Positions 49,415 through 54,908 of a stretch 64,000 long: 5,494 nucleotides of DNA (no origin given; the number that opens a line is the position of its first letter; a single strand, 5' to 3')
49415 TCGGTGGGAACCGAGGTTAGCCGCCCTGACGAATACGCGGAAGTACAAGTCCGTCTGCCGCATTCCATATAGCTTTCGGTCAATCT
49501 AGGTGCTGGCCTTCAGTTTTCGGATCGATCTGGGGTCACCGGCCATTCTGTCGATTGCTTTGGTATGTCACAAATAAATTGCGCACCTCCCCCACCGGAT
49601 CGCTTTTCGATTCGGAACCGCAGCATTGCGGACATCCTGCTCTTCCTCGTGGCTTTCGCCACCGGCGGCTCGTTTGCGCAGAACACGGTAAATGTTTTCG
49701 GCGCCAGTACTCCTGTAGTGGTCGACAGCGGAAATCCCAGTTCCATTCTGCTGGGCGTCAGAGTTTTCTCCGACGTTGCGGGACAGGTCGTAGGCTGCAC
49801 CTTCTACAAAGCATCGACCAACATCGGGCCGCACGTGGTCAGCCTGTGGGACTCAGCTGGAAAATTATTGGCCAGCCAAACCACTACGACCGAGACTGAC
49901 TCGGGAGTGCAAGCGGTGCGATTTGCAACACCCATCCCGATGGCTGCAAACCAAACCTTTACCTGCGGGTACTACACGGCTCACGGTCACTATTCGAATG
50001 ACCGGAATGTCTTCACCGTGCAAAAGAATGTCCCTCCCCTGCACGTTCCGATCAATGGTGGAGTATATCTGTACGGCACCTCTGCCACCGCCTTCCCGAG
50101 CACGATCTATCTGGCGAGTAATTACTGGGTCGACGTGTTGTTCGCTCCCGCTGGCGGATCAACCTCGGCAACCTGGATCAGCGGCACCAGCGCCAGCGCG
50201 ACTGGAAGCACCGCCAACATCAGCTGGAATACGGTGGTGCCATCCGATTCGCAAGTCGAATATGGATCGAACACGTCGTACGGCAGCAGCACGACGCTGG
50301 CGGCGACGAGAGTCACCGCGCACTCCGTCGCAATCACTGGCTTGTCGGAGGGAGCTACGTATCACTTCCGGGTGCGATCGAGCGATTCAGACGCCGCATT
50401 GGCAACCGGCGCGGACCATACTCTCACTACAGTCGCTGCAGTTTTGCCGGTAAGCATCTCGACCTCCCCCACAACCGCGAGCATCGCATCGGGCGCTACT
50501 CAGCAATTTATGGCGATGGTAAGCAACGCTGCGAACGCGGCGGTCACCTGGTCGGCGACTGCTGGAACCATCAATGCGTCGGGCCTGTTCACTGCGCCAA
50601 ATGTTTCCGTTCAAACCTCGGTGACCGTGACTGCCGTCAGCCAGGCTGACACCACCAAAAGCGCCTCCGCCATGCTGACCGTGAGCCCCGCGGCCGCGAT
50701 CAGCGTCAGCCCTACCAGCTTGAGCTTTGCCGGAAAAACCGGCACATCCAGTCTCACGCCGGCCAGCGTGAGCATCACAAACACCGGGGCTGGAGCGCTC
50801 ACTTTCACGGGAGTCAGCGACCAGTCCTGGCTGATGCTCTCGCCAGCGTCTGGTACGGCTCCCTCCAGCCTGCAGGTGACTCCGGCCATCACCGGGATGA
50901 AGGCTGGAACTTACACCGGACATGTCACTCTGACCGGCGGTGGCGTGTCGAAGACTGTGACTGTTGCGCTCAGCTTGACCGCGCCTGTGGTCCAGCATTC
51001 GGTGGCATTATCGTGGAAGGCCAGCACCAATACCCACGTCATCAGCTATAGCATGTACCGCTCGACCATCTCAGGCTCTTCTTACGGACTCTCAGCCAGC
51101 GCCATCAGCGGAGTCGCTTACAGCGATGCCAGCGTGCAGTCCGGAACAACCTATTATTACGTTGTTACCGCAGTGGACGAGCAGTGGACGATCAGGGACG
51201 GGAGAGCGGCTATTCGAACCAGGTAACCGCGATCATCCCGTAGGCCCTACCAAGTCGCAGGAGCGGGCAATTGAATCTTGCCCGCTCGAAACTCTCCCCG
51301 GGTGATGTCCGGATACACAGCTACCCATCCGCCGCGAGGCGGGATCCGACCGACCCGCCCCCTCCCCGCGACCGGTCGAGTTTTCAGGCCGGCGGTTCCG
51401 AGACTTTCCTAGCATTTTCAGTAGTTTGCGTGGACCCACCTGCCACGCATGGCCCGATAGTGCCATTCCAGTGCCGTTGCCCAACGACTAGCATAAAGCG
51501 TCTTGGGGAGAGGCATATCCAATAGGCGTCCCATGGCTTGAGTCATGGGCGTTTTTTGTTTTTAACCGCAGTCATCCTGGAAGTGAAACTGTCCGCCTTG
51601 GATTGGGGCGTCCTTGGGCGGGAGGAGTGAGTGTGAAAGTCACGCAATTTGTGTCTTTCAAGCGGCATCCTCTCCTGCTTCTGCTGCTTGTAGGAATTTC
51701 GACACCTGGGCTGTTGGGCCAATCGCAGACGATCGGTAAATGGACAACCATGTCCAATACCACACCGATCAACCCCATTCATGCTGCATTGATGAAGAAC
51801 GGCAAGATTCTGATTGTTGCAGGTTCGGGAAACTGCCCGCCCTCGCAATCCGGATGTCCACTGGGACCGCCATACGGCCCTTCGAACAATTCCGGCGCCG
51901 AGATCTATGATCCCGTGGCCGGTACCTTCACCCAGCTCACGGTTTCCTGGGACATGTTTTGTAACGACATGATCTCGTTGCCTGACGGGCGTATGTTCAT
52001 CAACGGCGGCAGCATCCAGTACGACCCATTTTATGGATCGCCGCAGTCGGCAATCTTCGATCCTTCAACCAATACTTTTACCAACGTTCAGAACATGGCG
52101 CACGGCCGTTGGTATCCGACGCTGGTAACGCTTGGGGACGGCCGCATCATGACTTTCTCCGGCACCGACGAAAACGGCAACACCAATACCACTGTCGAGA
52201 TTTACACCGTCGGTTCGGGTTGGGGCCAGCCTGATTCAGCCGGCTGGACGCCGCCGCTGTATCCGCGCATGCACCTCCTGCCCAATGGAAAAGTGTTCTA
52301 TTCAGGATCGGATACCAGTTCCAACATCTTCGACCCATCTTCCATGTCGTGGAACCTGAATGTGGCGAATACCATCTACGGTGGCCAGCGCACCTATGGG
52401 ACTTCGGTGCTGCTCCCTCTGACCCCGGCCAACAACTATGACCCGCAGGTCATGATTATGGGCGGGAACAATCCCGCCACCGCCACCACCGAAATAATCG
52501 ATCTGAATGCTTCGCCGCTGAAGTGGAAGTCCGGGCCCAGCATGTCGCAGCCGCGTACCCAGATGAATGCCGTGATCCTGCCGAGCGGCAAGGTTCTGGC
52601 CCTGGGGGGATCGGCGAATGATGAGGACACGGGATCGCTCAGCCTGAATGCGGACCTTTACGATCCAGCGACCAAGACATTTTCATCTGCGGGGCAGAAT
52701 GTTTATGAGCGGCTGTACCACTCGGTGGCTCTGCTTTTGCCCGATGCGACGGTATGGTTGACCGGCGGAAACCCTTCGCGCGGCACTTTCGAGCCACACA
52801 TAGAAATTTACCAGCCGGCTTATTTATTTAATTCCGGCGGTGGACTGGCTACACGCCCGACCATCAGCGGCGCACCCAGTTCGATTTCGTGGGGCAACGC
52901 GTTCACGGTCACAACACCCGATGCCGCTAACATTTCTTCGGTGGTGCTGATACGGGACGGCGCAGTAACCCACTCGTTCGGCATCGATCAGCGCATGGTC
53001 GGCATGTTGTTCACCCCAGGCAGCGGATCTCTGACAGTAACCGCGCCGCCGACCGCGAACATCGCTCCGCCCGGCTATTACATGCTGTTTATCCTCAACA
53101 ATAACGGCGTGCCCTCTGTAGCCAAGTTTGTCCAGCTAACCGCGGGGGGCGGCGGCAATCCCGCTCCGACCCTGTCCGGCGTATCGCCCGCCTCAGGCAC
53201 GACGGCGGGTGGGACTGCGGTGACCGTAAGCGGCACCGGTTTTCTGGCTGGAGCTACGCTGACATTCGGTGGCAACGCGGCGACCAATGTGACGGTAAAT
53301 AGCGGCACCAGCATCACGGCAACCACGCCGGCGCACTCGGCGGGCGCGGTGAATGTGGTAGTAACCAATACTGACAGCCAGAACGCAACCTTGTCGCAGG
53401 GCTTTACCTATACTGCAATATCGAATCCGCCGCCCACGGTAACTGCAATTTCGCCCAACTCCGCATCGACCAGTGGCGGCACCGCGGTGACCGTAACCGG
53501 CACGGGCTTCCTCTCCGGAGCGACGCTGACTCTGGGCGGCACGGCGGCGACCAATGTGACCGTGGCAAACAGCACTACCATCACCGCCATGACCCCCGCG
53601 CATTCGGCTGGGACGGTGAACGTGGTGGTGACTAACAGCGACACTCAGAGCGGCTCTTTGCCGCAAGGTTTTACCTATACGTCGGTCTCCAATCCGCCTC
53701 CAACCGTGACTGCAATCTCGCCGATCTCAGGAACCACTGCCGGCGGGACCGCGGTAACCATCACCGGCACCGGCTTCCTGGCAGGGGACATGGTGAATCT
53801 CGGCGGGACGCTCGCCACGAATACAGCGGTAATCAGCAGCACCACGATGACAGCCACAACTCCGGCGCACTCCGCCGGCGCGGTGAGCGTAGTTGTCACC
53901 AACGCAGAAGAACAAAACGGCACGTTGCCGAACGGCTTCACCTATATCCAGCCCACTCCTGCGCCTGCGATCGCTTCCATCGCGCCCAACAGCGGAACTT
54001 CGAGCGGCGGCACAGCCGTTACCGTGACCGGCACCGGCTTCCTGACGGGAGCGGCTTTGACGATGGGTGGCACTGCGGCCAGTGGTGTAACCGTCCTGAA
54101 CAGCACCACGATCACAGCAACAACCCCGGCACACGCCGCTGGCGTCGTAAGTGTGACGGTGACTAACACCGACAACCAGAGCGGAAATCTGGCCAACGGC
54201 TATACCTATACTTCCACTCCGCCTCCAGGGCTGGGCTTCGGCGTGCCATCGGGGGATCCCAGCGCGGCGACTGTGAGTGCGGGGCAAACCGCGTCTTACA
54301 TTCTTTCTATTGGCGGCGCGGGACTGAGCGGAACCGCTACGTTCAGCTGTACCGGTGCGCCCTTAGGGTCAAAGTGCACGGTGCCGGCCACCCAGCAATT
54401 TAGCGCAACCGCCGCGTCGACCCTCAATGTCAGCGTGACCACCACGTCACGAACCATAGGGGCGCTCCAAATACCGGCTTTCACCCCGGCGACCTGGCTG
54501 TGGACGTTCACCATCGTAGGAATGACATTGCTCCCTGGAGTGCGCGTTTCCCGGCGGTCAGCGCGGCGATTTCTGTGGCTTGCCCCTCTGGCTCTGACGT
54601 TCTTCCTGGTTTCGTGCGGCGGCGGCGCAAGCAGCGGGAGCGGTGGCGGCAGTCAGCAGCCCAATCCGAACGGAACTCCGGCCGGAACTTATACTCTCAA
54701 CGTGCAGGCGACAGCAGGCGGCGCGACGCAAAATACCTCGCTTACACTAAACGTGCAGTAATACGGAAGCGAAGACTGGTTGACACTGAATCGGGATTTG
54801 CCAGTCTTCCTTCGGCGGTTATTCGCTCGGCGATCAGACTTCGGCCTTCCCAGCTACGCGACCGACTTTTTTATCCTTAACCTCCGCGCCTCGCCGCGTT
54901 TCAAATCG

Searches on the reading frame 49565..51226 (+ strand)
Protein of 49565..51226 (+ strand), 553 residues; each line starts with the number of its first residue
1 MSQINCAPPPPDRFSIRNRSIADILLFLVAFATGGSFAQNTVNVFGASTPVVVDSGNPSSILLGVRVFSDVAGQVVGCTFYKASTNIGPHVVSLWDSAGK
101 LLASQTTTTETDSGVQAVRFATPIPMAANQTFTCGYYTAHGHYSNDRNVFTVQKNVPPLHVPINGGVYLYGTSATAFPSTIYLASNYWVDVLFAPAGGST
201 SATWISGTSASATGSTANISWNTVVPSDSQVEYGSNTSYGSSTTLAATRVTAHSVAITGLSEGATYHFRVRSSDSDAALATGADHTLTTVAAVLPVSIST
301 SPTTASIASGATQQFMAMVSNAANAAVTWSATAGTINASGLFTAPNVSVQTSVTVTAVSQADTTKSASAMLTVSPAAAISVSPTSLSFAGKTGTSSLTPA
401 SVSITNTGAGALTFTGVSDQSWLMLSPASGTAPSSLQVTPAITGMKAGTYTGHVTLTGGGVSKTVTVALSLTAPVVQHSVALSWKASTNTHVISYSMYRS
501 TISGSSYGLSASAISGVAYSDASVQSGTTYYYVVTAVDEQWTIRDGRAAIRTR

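Call 14: search_protein_families(library=pfam, proteins=[window:49565-51226:+], max_evalue=0.00001)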
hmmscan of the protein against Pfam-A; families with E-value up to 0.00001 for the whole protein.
window:49565-51226:+ (553 aa): 3 families
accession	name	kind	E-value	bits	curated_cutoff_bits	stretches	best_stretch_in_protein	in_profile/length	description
PF13313.11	DUF4082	-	1e-36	126.5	28.4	1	48-189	2-143/143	Domain of unknown function (DUF4082)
PF19190.6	BACON_2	-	6.8e-09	36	25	1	379-469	2-91/94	Viral BACON domain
PF16656.11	Pur_ac_phosph_N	-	9.7e-07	29.7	30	1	211-275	10-83/93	Purple acid Phosphatase, N-terminal domain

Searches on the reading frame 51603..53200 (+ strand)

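Call 25: search_solved_structures(query=window:51603-53200:+, max_evalue=0.001, show_alignments=3)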
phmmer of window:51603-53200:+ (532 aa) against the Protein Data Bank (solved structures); distinct sequences matched with E-value up to 0.001: 23.
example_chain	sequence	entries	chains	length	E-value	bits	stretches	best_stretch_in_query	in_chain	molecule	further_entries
4unm_A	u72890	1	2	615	1.6e-63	218.2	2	142-511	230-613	SECRETED PROTEIN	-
5lxz_B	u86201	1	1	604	1.1e-61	212.1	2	142-511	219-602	Secreted protein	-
5lqi_A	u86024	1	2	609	1.2e-61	212.1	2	142-511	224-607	Secreted protein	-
9g8h_A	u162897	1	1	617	1.7e-39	138.9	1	45-512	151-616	Galactose oxidase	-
9g43_A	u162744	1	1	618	1.8e-39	138.8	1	45-512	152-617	Galactose oxidase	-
6ryv_A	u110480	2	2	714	9.8e-39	136.4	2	291-515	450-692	Kelch domain-containing protein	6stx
6ryw_A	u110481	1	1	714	9.8e-39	136.4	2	291-515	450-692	Kelch domain-containing protein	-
6ryx_A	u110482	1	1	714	2e-38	135.3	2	291-515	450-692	Kelch domain-containing protein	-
8tx6_A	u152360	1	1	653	1.7e-36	129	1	90-519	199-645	Galactose oxidase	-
8tx5_A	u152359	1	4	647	1.7e-35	125.7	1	44-515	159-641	Galactose oxidase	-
2eib_A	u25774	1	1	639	1.7e-35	125.7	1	54-513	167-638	Galactose oxidase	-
2eid_A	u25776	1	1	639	1.9e-35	125.5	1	55-513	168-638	Galactose oxidase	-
2eic_A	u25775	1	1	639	3.1e-35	124.8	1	54-513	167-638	Galactose oxidase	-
6xlr_A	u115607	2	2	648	6.3e-35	123.8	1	349-513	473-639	Galactose oxidase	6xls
1gof_A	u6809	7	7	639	6.5e-35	123.8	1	45-513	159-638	GALACTOSE OXIDASE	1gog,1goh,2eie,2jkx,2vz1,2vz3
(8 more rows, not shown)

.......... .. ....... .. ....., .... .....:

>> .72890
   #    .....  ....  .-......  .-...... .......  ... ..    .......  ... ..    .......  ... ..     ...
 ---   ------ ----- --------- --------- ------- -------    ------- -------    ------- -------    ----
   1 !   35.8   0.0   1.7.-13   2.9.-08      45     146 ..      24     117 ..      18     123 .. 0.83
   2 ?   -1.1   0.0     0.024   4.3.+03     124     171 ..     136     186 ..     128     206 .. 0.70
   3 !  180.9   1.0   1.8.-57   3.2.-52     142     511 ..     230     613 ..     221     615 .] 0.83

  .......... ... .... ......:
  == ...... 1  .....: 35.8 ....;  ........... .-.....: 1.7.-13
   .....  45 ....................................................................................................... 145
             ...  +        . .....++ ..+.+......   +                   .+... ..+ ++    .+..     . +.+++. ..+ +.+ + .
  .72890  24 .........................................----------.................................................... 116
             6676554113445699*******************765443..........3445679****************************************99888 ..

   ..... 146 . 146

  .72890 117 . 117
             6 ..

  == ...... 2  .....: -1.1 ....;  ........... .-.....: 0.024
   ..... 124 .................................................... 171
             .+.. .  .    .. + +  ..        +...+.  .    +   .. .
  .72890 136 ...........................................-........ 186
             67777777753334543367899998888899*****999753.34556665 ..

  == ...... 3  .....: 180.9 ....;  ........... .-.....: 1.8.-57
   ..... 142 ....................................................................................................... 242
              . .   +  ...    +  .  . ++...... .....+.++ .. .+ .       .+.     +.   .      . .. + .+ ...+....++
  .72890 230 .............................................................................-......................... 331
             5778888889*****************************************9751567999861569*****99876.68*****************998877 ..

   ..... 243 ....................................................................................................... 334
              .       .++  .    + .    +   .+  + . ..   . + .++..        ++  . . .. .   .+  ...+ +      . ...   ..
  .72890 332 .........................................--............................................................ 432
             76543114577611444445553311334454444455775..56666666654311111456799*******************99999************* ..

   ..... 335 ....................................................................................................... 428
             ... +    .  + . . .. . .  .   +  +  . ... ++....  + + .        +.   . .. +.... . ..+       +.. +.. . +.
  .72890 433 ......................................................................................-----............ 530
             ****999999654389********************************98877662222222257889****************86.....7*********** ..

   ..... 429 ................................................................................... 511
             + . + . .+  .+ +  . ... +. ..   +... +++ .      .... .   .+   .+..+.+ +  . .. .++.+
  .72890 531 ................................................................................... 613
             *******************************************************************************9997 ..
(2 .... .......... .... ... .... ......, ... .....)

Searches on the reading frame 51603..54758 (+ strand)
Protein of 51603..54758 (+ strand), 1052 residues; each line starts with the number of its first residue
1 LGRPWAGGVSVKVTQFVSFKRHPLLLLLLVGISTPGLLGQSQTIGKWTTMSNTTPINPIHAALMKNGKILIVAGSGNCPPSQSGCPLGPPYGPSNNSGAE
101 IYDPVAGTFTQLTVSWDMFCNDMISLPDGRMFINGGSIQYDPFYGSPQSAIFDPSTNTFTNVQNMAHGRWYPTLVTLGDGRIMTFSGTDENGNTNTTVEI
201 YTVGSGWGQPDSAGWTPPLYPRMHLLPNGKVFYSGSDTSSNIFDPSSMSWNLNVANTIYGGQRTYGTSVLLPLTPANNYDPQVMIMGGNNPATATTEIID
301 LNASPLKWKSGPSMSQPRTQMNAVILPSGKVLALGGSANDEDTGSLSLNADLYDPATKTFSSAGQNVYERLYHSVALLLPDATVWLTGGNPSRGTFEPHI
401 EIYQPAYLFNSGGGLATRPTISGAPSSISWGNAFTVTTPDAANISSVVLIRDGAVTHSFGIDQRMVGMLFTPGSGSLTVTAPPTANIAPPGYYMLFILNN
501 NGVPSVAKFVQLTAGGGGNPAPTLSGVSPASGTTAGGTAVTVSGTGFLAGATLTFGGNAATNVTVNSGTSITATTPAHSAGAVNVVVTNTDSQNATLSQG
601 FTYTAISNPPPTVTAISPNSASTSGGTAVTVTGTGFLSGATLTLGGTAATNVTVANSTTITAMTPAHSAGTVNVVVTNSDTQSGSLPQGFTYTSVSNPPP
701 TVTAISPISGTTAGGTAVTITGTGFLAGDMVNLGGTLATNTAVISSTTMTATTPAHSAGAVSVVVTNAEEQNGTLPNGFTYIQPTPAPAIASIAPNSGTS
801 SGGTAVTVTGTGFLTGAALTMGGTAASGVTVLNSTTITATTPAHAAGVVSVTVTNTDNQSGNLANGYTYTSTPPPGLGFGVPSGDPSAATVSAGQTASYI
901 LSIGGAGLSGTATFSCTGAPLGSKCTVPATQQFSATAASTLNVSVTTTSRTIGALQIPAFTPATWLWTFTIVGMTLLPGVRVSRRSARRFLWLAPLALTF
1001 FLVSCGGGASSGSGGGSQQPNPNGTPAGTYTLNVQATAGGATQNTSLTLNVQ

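Call 8: search_protein_families(library=pfam, proteins=[window:51603-54758:+])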
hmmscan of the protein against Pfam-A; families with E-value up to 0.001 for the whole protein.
window:51603-54758:+ (1052 aa): 10 families
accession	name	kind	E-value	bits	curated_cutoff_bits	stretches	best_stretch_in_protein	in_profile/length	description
PF01833.30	TIG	-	8.7e-59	195.9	20.9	4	611-692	1-84/84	IPT/TIG domain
PF09118.17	GO-like_E_set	-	1.4e-27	96.4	25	1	418-511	1-99/100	Galactose oxidase-like, Early set domain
PF13964.12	Kelch_6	-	1.7e-12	47.3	25.3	0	318-362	2-42/50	Kelch motif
PF07250.17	Glyoxal_oxid_N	-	2.6e-11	43.7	37.5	1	101-288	50-243/243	Glyoxal oxidase N-terminus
PF00960.24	Neocarzinostat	-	5.9e-08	33.1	25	0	620-696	6-83/110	Neocarzinostatin family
PF07646.21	Kelch_2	-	4.8e-06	26.7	21.3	0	323-362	6-43/48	Kelch motif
PF13418.12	Kelch_4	-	3.1e-05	24.3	21.6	0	370-396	2-27/49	Galactose oxidase, central domain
PF01344.31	Kelch_1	-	3.1e-05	23.8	20.1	0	151-165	31-45/46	Kelch motif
PF20144.5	TIG_SUH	-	8.6e-05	23.1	24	0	715-772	15-71/94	TIG domain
PF25210.1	Kelch_FKB95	-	0.00055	20.1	70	0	287-374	49-137/268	FKB95, Kelch-repeats domain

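Call 51: search_protein_families(library=ncbifam, proteins=[window:51633-54758:+], max_evalue=0.001)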
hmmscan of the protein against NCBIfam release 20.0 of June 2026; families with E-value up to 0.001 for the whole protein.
window:51633-54758:+ (1042 aa): 3 families
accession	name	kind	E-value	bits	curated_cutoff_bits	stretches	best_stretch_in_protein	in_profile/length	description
NF052501.1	RdCuOxGlxASco2837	equivalog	4.7e-85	286.1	800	2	133-502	261-644/645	radical copper oxidase GlxA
NF058597.1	CoaZ_rpt_PGGG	domain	9.8e-36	121.7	30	4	599-681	1-87/88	choice-of-anchor Z repeating domain-containing protein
NF058595.1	invert_tail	domain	1.4e-19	70.5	37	1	930-1042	2-113/113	lipo-invert putative C-terminal anchoring domain-containing protein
